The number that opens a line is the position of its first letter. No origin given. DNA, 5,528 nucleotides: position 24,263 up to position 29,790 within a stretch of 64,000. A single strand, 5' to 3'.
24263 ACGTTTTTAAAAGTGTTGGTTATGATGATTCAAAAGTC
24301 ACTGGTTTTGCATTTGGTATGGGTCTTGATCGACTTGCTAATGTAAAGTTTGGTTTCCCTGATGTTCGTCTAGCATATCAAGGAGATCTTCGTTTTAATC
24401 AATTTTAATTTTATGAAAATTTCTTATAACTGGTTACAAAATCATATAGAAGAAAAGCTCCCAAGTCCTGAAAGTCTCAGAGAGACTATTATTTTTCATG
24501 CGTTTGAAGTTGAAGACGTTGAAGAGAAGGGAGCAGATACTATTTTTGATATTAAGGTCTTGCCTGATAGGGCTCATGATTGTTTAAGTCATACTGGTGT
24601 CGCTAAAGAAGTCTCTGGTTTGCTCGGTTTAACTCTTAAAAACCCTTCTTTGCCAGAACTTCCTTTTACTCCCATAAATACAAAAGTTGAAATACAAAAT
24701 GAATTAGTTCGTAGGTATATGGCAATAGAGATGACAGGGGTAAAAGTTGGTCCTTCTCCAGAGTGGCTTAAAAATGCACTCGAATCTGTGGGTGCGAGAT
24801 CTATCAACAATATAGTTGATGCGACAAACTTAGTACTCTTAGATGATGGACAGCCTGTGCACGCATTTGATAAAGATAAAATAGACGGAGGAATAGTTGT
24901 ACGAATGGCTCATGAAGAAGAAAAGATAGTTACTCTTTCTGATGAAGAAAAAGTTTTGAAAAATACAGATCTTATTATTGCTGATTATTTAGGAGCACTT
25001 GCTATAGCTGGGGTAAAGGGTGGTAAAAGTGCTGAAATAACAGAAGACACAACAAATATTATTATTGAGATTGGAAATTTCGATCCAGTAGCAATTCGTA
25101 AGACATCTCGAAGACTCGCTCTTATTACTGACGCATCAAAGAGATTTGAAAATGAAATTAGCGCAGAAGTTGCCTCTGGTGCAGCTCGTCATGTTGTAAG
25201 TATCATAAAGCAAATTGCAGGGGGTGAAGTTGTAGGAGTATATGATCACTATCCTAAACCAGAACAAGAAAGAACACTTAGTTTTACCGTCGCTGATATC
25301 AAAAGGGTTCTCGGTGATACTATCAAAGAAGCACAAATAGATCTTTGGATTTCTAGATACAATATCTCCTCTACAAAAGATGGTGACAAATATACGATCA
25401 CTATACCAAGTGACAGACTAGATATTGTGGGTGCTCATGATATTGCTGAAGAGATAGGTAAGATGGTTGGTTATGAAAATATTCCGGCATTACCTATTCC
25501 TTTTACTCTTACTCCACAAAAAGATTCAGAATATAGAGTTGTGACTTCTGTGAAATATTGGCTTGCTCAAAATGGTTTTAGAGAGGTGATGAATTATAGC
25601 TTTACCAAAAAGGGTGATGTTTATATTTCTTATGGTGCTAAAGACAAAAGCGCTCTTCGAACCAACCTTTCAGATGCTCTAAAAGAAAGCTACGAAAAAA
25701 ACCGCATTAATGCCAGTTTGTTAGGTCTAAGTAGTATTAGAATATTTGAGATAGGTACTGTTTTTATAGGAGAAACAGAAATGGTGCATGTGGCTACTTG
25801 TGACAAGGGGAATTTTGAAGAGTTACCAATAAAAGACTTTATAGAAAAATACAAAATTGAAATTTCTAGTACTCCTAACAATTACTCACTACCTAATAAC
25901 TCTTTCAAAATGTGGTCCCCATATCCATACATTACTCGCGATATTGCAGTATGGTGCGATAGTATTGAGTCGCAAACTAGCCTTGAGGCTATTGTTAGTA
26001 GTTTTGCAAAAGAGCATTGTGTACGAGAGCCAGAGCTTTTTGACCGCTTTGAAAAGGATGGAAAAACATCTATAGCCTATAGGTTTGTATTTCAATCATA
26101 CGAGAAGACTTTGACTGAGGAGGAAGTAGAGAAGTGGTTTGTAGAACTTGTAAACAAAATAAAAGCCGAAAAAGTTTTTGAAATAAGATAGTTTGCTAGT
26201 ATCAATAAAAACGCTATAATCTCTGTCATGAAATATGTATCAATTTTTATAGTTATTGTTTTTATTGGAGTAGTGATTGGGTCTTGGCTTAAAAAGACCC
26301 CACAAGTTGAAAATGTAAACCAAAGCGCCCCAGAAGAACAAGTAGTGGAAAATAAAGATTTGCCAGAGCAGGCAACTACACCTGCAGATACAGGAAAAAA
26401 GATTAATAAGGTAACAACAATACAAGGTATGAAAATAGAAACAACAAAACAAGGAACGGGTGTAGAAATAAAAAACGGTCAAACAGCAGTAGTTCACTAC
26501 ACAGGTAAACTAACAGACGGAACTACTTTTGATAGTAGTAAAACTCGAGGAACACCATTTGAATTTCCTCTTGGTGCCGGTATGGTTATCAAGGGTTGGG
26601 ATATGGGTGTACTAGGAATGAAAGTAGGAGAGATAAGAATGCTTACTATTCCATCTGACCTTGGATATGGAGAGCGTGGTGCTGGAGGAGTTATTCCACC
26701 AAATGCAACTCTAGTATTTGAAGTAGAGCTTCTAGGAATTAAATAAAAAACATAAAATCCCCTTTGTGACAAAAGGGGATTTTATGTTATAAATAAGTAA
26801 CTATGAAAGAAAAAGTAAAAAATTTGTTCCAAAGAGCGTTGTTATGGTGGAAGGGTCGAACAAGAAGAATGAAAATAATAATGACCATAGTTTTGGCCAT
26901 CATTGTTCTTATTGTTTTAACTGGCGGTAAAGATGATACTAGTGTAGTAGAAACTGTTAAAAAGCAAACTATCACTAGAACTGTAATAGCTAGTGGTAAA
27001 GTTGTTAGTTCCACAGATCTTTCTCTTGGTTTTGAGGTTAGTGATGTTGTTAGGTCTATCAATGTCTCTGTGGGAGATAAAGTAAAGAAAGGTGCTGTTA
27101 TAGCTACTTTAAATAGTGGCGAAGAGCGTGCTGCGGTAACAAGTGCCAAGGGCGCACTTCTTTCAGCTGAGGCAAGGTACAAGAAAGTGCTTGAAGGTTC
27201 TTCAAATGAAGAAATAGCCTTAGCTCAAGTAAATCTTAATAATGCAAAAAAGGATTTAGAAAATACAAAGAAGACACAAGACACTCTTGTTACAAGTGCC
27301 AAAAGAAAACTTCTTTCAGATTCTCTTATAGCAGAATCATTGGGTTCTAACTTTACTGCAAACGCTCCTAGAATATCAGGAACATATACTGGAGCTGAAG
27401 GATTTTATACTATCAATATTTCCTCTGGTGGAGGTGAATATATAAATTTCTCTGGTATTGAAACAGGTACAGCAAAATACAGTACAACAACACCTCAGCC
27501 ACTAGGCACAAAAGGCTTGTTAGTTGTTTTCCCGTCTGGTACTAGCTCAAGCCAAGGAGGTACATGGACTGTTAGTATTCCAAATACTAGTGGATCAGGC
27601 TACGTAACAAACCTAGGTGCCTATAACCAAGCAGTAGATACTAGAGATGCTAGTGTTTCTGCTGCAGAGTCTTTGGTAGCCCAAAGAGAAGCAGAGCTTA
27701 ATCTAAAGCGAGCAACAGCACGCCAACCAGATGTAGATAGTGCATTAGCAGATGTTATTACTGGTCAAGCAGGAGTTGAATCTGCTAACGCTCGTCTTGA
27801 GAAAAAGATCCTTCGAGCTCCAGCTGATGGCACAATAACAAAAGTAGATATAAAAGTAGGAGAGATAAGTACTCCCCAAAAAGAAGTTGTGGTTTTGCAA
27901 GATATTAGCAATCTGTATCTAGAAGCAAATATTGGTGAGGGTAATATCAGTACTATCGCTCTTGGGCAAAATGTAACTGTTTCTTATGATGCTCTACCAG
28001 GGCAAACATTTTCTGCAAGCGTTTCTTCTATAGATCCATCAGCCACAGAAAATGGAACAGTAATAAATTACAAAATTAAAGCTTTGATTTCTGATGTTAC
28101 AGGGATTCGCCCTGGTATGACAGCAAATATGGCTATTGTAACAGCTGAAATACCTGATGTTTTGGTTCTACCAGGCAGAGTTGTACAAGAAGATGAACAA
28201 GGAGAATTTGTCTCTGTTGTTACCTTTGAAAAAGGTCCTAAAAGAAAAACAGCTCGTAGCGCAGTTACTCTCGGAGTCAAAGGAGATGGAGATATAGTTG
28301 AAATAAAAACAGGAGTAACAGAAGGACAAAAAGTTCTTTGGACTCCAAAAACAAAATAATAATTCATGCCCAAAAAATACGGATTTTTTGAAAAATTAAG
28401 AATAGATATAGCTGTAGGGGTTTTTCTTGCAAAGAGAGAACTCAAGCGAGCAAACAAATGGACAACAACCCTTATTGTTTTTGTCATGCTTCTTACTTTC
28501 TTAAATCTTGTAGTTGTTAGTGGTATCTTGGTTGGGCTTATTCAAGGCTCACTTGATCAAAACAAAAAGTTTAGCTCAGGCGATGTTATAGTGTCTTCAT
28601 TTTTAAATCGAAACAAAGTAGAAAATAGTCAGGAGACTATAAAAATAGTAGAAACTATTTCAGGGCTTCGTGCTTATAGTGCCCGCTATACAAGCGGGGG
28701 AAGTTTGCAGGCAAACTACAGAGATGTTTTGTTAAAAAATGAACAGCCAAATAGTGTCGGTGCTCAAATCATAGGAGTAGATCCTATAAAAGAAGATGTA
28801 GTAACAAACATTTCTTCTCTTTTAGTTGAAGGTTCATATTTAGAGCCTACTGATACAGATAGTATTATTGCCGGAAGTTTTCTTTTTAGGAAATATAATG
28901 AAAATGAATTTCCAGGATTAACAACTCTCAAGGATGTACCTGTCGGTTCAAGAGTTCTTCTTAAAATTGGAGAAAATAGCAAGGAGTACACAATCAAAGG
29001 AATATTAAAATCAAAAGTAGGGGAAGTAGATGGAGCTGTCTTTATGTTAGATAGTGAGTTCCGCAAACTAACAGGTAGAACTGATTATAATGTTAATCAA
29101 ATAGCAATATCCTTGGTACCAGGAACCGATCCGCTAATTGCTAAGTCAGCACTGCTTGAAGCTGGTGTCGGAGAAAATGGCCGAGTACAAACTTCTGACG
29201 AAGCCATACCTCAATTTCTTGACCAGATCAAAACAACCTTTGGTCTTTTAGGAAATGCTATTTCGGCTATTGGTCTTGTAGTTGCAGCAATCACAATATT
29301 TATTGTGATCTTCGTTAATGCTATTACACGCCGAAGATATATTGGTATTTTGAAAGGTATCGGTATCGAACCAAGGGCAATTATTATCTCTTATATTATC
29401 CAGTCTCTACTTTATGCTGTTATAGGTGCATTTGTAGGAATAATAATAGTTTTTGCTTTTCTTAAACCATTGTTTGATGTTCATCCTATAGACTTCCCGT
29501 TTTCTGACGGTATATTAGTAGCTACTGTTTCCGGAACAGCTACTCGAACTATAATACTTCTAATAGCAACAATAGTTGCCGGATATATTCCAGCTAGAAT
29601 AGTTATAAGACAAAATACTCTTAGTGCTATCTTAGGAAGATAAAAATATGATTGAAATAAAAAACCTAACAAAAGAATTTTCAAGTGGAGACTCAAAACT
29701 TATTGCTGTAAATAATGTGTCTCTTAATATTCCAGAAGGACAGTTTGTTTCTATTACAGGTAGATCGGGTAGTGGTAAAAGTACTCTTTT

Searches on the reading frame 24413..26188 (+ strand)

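Call 67: search_protein_families(library=pfam, proteins=[window:24413-26188:+], max_evalue=0.00001)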
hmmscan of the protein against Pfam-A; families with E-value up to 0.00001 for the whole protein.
window:24413-26188:+ (592 aa): 4 families
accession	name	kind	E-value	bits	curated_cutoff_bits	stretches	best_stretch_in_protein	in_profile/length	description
PF03483.22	B3_4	-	2.8e-56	190.3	29.3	1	99-270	2-174/174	B3/4 domain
PF03147.19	FDX-ACB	-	4.3e-16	59.6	31.1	1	502-592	1-94/94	Ferredoxin-fold anticodon binding domain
PF03484.21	B5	-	1.9e-11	44.4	28.6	1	290-354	2-67/67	tRNA synthetase B5 domain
PF17759.6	tRNA_synthFbeta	-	8.7e-08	32.3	22.4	1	363-454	7-109/214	Phenylalanyl tRNA synthetase beta chain CLM domain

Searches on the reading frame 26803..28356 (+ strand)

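Call 67: search_protein_families(library=pfam, proteins=[window:26803-28356:+], max_evalue=0.00001)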
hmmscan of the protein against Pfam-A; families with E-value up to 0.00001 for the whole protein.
window:26803-28356:+ (518 aa): 2 families
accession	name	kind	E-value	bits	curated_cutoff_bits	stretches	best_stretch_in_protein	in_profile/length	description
PF16576.10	HlyD_D23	-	1.6e-18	67.2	30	1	333-418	107-192/214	Barrel-sandwich domain of CusB or HlyD membrane-fusion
PF13437.12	HlyD_3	-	7.7e-15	56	22.2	1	337-428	2-94/106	HlyD family secretion protein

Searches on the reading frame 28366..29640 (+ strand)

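Call 67: search_protein_families(library=pfam, proteins=[window:28366-29640:+], max_evalue=0.00001)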
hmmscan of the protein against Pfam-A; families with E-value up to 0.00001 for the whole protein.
window:28366-29640:+ (425 aa): 1 family
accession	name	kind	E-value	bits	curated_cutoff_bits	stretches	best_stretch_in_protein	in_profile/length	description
PF02687.27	FtsX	-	3.1e-11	43.8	25.5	1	298-417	2-119/120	FtsX-like permease C-terminal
